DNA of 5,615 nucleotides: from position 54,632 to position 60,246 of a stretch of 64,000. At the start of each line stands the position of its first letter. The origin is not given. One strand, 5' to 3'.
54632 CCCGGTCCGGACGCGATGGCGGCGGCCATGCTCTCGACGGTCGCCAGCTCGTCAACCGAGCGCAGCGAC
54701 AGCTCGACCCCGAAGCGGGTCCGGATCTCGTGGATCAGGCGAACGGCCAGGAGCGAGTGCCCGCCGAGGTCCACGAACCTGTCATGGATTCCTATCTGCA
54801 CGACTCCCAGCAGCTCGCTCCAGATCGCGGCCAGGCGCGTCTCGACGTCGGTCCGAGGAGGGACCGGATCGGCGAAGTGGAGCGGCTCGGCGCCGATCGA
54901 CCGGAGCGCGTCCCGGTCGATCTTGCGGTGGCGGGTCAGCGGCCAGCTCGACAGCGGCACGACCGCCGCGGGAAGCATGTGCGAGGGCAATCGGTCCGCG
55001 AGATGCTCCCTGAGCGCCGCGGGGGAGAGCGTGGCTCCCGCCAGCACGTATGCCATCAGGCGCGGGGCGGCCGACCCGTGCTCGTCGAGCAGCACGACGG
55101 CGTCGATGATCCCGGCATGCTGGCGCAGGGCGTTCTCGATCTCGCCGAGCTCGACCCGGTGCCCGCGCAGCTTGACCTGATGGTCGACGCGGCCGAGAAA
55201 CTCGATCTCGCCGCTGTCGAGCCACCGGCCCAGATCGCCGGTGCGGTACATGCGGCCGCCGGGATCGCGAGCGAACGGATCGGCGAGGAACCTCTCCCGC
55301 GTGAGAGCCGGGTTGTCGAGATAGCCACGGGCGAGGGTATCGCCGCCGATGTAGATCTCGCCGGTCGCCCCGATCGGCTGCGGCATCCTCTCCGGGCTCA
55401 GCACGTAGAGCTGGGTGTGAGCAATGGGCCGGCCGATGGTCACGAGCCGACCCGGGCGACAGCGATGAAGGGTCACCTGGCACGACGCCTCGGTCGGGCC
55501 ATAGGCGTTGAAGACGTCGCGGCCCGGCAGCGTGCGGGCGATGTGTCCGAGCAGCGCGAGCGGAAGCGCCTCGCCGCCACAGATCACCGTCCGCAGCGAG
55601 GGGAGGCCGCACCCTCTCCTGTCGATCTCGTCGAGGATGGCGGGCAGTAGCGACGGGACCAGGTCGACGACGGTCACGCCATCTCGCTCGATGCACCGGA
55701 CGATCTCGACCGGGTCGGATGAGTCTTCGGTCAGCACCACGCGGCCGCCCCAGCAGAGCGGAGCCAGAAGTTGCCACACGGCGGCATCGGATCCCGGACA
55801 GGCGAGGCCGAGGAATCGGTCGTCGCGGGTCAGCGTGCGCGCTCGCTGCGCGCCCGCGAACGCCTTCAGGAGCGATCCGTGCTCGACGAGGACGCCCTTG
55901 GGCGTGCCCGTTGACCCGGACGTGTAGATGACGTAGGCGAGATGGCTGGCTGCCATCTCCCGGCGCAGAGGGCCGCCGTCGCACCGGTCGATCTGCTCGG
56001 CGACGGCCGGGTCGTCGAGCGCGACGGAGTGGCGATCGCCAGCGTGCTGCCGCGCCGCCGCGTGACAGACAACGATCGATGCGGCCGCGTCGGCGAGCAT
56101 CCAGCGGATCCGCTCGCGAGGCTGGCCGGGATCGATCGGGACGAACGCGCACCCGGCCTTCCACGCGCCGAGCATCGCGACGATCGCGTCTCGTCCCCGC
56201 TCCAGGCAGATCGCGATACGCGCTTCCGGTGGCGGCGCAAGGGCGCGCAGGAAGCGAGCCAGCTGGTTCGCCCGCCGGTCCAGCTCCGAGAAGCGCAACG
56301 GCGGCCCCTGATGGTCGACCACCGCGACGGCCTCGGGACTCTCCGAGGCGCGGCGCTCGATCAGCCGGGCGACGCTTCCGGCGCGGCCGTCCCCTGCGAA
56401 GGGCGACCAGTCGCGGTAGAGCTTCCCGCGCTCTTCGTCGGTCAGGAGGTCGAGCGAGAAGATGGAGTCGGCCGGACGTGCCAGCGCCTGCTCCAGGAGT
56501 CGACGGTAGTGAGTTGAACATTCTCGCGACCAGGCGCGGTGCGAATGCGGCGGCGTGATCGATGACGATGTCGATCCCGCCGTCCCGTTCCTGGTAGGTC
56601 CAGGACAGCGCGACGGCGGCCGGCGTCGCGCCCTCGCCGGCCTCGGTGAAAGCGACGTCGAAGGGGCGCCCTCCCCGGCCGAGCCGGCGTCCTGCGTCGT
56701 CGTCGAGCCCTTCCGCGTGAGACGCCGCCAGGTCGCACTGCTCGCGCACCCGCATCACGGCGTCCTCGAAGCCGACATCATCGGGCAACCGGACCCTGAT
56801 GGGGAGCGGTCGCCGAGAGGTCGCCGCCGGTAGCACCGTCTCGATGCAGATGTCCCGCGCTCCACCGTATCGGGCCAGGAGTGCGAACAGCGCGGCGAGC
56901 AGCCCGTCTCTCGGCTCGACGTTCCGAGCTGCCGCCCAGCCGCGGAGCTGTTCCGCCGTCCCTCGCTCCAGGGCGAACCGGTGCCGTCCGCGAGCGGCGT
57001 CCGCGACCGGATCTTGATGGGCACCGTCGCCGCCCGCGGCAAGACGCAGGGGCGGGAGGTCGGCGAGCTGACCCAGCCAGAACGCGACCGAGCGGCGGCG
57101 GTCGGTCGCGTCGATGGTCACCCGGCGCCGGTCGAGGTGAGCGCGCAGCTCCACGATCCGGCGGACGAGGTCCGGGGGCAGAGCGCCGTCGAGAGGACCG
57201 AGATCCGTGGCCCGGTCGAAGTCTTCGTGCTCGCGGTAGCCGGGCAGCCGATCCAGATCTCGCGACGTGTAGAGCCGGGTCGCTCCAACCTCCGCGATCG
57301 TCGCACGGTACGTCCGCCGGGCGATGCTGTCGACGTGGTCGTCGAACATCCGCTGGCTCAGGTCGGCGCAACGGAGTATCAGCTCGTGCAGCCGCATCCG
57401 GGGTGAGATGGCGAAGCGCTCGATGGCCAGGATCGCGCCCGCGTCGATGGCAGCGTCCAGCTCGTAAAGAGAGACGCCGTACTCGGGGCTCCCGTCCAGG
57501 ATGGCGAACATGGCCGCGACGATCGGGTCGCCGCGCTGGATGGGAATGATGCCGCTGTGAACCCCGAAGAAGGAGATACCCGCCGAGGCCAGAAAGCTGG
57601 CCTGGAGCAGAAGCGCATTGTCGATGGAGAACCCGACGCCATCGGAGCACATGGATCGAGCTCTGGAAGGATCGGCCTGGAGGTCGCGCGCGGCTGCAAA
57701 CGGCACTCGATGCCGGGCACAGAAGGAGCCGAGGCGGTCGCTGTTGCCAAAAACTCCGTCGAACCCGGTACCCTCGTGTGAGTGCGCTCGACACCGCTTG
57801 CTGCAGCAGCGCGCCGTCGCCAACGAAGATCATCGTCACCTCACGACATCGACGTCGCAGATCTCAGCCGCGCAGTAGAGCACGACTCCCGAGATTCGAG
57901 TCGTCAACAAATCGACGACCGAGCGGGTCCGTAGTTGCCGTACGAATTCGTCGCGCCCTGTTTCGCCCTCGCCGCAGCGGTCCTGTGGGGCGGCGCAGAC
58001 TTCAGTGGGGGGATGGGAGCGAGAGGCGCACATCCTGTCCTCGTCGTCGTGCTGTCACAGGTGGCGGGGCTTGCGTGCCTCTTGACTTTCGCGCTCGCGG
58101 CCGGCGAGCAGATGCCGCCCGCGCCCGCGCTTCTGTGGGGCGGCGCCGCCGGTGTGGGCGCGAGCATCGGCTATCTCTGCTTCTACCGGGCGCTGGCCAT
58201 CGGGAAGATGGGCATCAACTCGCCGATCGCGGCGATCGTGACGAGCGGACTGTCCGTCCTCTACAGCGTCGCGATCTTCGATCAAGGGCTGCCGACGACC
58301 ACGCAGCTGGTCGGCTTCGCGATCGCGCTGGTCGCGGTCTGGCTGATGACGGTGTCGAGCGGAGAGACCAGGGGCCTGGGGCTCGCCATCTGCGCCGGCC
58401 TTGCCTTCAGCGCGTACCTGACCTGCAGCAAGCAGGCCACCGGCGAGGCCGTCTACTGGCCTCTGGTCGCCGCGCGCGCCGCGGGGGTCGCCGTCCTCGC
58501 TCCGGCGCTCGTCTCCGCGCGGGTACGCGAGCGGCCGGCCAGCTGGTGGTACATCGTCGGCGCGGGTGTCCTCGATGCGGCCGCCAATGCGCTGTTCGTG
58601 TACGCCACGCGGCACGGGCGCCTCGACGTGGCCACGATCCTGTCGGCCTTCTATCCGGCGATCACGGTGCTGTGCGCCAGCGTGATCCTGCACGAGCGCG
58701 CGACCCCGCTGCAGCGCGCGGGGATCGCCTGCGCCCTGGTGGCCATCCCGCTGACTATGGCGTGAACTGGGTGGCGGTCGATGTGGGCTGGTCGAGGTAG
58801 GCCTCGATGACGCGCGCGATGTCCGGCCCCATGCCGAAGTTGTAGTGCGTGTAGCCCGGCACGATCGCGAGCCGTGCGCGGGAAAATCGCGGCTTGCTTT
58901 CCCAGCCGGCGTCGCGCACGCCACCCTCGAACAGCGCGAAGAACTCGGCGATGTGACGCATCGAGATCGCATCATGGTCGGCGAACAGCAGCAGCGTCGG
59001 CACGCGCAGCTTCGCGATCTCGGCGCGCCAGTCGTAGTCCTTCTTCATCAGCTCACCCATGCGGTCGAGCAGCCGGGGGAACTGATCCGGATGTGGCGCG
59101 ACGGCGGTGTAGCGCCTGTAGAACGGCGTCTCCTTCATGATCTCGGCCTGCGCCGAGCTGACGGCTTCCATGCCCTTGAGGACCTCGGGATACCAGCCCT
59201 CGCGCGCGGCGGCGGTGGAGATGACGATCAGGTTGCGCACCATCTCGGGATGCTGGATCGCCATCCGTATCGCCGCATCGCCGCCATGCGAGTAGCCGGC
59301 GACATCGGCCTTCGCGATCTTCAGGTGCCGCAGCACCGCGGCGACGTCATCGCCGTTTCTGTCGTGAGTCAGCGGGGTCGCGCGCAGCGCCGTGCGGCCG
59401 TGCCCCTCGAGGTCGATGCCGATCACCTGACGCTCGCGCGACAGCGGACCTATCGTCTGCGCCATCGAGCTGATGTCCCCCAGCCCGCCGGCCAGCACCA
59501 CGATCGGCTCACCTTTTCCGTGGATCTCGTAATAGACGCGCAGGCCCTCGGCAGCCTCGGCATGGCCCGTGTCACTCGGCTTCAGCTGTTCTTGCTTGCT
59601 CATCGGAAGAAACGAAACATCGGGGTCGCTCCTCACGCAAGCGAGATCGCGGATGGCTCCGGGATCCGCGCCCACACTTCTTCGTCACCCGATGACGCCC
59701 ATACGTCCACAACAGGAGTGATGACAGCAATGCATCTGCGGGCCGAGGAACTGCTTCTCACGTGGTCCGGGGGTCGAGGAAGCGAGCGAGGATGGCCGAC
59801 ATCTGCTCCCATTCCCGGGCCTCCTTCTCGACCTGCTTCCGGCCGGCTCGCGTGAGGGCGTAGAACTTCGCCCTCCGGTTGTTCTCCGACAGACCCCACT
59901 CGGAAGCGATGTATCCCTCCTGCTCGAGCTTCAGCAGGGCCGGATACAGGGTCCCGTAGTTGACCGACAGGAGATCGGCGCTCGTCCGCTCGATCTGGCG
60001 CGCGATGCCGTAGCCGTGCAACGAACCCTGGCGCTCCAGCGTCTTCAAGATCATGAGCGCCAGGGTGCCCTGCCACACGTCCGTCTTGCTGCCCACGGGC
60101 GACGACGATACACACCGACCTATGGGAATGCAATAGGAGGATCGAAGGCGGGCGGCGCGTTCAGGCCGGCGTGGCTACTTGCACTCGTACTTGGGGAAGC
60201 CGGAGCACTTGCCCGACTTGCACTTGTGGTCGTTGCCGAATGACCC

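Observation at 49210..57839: Compact biosynthetic operon: NRPS (formyltransferase-like, C-like, A, T, R domains), YcaO, omega-aminotransferase, Rieske oxygenase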

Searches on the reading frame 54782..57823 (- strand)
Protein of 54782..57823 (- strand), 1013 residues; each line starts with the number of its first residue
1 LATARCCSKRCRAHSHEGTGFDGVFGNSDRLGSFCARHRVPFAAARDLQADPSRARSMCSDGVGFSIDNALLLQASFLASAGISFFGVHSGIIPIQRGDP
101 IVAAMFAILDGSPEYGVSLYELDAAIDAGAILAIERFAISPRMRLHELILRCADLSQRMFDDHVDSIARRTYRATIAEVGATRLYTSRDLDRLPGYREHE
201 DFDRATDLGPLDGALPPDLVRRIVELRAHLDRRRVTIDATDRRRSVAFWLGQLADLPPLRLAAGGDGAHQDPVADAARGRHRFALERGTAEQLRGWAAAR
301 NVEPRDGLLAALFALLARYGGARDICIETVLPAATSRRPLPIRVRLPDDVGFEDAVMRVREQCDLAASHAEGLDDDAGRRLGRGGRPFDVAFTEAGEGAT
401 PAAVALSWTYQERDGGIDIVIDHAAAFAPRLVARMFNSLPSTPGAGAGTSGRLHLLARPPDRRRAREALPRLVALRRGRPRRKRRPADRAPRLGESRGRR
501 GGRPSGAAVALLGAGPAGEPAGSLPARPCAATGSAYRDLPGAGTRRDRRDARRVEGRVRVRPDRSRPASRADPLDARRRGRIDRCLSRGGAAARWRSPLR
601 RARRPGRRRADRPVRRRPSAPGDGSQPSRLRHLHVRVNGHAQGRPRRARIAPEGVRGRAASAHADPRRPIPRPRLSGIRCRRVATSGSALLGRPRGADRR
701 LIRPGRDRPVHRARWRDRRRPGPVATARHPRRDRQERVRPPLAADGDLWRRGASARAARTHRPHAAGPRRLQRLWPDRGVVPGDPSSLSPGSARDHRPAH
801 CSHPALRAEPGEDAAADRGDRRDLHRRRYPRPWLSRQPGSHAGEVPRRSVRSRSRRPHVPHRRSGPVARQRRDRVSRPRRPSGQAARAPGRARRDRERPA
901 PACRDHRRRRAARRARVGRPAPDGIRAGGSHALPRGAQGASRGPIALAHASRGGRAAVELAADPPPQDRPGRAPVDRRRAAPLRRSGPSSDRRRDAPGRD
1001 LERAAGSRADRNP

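Call 4: search_protein_families(library=pfam, proteins=[window:54782-57823:-], max_evalue=0.01)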
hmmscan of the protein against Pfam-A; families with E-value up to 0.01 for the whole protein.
window:54782-57823:- (1013 aa): 2 families
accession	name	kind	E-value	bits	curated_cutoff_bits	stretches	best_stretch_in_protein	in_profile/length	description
PF00668.25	Condensation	-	9.2e-07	28.3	30.6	1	240-330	189-277/456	Condensation domain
PF00551.24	Formyl_trans_N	-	0.0081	16.4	26.1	0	72-159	91-176/181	Formyl transferase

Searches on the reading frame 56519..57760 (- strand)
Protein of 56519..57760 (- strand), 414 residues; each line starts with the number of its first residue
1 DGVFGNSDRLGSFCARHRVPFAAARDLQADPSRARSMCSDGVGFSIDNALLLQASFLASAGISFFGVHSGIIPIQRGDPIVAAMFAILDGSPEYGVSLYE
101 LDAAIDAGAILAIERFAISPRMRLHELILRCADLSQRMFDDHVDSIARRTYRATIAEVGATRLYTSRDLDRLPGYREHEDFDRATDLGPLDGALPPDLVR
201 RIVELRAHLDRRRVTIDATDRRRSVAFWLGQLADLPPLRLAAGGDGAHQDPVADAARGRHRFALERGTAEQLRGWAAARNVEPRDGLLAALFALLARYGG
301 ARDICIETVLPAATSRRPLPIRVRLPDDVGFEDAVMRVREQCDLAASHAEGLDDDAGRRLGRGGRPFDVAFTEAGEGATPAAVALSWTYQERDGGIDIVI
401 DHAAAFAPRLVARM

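Call 24: find_homologous_proteins(query=window:56519-57760:-)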
Query window:56519-57760:- (414 aa): 3 proteins with E <= 0.001 among 8000 candidates.
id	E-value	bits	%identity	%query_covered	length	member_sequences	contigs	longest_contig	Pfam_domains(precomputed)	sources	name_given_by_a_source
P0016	5.2e-148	512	85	68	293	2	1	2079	-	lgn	-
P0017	1.2e-96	343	94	41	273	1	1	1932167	-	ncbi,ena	-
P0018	3.9e-40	156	100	19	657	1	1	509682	-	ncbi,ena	-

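Call 25: search_solved_structures(query=window:56519-57760:-, max_evalue=1, show_alignments=2)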
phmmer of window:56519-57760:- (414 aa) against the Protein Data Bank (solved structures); distinct sequences matched with E-value up to 1: 22.
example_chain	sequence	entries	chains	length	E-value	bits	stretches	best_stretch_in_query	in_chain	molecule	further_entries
5vyq_A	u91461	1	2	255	2.8e-05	26.8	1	61-156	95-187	Uncharacterized protein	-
4pzu_A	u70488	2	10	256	2.8e-05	26.8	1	61-156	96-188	Uncharacterized protein Rv3404c/MT3512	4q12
6pih_A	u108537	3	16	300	0.00063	22.3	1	39-126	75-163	Bifunctional polymyxin resistance protein ArnA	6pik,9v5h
1yrw_A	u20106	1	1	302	0.00064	22.3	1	39-126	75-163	protein ArnA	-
2bln_A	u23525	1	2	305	0.00065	22.3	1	39-126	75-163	PROTEIN YFBG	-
5j63_A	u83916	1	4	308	0.00066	22.2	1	39-126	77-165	Bifunctional polymyxin resistance protein ArnA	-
3q0i_A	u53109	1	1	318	0.0013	21.3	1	13-152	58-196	Methionyl-tRNA formyltransferase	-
5vys_A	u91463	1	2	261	0.0016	21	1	49-120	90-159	Gdp-mannose 4,6-dehydratase / gdp-4-amino-4,6-dideoxy-d-mannose formyltransferase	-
5vyr_A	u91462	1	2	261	0.0016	21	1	50-120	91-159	Gdp-mannose 4,6-dehydratase / gdp-4-amino-4,6-dideoxy-d-mannose formyltransferase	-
5uin_A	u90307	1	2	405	0.0017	20.9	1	62-166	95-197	Formyltransferase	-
5uij_A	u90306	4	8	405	0.0017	20.9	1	62-166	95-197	Formyltransferase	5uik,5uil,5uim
5vyt_A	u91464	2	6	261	0.0022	20.5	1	50-120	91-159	Gdp-mannose 4,6-dehydratase / gdp-4-amino-4,6-dideoxy-d-mannose formyltransferase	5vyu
1z7e_A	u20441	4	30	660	0.0024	20.4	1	39-122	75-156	protein ArnA | Bifunctional polymyxin resistance protein ArnA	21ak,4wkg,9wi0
3r8x_A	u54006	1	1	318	0.0054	19.2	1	42-134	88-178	Methionyl-tRNA formyltransferase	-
8gjh_A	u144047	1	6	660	0.0059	19.1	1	44-120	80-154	Bifunctional polymyxin resistance protein ArnA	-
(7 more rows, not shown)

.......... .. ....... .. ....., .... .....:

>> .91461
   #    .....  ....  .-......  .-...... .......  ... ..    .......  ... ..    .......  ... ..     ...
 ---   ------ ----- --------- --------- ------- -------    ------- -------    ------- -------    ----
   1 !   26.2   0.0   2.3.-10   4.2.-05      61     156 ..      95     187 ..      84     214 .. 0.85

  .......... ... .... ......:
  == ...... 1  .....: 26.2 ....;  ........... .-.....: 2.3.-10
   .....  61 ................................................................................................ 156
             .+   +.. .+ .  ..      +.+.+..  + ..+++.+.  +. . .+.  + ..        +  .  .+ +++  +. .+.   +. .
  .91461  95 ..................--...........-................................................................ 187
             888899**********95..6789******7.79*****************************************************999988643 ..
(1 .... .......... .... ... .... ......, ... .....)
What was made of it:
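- Checked: The window alone gives Rv3404c at 2.8e-5 (call 25).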

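Call 47: search_protein_families(library=ncbifam, proteins=[window:56519-57760:-], max_evalue=0.001)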
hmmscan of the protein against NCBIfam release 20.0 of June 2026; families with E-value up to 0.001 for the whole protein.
window:56519-57760:- (414 aa): 5 families
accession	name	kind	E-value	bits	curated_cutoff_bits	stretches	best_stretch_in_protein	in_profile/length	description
NF005998.1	PRK08125.1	equivalog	8.5e-07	27.7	777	1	35-157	72-191/649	bifunctional UDP-4-amino-4-deoxy-L-arabinose formyltransferase/UDP-glucuronic acid oxidase ArnA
NF005414.0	PRK06988.1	equivalog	1.2e-06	27.7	316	1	12-126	49-162/311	formyltransferase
TIGR00460.1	fmt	equivalog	8e-06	25.2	201.5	1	51-149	91-187/315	methionyl-tRNA formyltransferase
NF005755.0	PRK07579.1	equivalog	6.6e-05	22.8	238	1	61-158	85-179/245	dTDP-4-amino-4,6-dideoxyglucose formyltransferase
NF004282.0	PRK05691.1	subfamily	0.00013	18.1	4090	1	213-308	1907-2000/4334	non-ribosomal peptide synthase/polyketide synthase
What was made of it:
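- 57181..57833 (-): Formyltransferase-fold domain (residues ~1-217). His92 and Asp130 are invariant. The Asn of N-x-H is replaced by Gly. NCBIfam ArnA/fmt at 1e-6 (call 47).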

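Call 68: predict_structure(alignment_id=A3)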
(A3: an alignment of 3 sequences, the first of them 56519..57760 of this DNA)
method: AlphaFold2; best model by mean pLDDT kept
length: 414 residues; sequences in the alignment: 3
mean_pLDDT: 36.4   pTM: 0.28
mean pLDDT of the five models: 36.4, 35.6, 35.0, 34.0, 33.8
residues with pLDDT >= 90: 0; 70-90: 0; 50-70: 42; < 50: 372
segments of 3 or more residues with pLDDT < 50: 1-7, 42-44, 46-51, 53-320, 326-388, 391-396, 402-414
pLDDT, mean of each block of 10 residues (from residue 1): 40 59 59 50 47 44 27 30 36 32 32 31 39 39 31 24 25 27 27 35 39 29 26 24 22 25 35 44 40 41 41 34 50 46 39 34 34 37 44 51 32 21
secondary structure, 60 per line:
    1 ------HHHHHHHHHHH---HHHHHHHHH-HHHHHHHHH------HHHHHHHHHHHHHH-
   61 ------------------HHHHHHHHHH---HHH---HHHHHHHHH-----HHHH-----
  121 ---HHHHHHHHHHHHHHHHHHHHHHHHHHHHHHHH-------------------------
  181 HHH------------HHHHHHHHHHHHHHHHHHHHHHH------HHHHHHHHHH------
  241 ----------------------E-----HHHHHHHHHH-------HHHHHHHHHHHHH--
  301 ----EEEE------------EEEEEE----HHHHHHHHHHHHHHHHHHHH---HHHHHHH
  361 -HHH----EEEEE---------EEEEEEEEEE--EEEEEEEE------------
elements in order: H7-17 H21-29 H31-39 H46-59 H79-88 H98-106 H112-115 H124-155 H196-218 H225-234 H269-278 H286-298 E305-308 E321-326 H331-350 H354-360 E369-373 E383-392 E395-402
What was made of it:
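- On Formyltransferase (Formyl_trans_N; GART/Fmt/ArnA/LgrA-F): The AF2 model was unusable (call 68).
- Tried and rejected: The N-terminal 414 aa, with a 3-sequence alignment, gave pLDDT 36.4 (call 68), so no fold search was run on it.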

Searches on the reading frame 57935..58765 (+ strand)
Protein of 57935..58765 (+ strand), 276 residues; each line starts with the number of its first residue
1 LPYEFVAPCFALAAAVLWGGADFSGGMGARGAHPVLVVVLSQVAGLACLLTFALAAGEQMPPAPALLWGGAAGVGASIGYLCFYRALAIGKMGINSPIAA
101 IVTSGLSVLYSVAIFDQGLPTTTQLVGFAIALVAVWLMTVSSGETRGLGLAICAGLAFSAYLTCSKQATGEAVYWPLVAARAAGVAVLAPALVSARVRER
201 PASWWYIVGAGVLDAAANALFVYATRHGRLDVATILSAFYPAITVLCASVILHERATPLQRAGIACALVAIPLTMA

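Call 43: search_protein_families(library=pfam, proteins=[window:57935-58765:+], max_evalue=0.001)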
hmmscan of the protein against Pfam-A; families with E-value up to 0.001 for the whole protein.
window:57935-58765:+ (276 aa): 1 family
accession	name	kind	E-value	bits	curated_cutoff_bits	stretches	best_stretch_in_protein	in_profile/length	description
PF00892.27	EamA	-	3.2e-22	79.7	28.2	2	146-274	2-133/135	EamA-like transporter family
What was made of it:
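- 57935..58765 (+): EamA/DMT-family transporter gene, divergent from the NRPS. Probable exporter. Start codon uncertain. Pfam EamA, 79.7 bits (call 43).
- Checked: The EamA gene (57935-58765, +) is divergent (call 43).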

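Call 47: search_protein_families(library=ncbifam, proteins=[window:57935-58765:+], max_evalue=0.001)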
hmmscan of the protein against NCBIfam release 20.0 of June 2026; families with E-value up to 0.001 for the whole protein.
window:57935-58765:+ (276 aa): 0 families

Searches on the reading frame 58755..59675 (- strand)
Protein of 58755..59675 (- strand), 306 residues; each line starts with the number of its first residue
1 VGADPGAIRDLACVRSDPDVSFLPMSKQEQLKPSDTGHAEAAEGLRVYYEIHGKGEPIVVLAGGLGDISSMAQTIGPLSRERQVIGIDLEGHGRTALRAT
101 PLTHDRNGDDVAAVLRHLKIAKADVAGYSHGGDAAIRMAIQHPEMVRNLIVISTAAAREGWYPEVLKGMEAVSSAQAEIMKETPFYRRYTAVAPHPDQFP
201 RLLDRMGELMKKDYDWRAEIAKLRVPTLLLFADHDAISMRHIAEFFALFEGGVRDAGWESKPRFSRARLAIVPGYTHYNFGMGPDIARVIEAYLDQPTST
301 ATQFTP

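Call 43: search_protein_families(library=pfam, proteins=[window:58755-59675:-], max_evalue=0.001)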
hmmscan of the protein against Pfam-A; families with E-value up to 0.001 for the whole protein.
window:58755-59675:- (306 aa): 4 families
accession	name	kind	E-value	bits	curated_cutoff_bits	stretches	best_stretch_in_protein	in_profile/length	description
PF00561.26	Abhydrolase_1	-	6.8e-12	46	25.8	1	57-154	2-102/245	alpha/beta hydrolase fold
PF12146.15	Hydrolase_4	-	6.4e-09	35.9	27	1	58-237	6-204/239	Serine aminopeptidase, S33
PF12697.13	Abhydrolase_6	-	1.3e-08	36.2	26.3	1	60-279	2-206/217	Alpha/beta hydrolase family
PF03096.20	Ndr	-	9e-05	21.8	23.3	1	105-165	83-143/283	Ndr family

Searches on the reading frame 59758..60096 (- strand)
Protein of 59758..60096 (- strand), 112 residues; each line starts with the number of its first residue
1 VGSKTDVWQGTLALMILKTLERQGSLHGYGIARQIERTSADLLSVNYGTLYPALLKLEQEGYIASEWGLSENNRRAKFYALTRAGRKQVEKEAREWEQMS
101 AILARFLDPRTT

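Call 43: search_protein_families(library=pfam, proteins=[window:59758-60096:-], max_evalue=0.001)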
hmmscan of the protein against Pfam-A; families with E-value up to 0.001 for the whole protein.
window:59758-60096:- (112 aa): 2 families
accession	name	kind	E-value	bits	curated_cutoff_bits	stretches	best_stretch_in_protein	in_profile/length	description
PF03551.20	PadR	-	4.6e-20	71.8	27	1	16-90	1-74/75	Transcriptional regulator PadR-like family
PF13601.12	HTH_34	-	1.1e-05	25.9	27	1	41-96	22-76/80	Winged helix DNA-binding domain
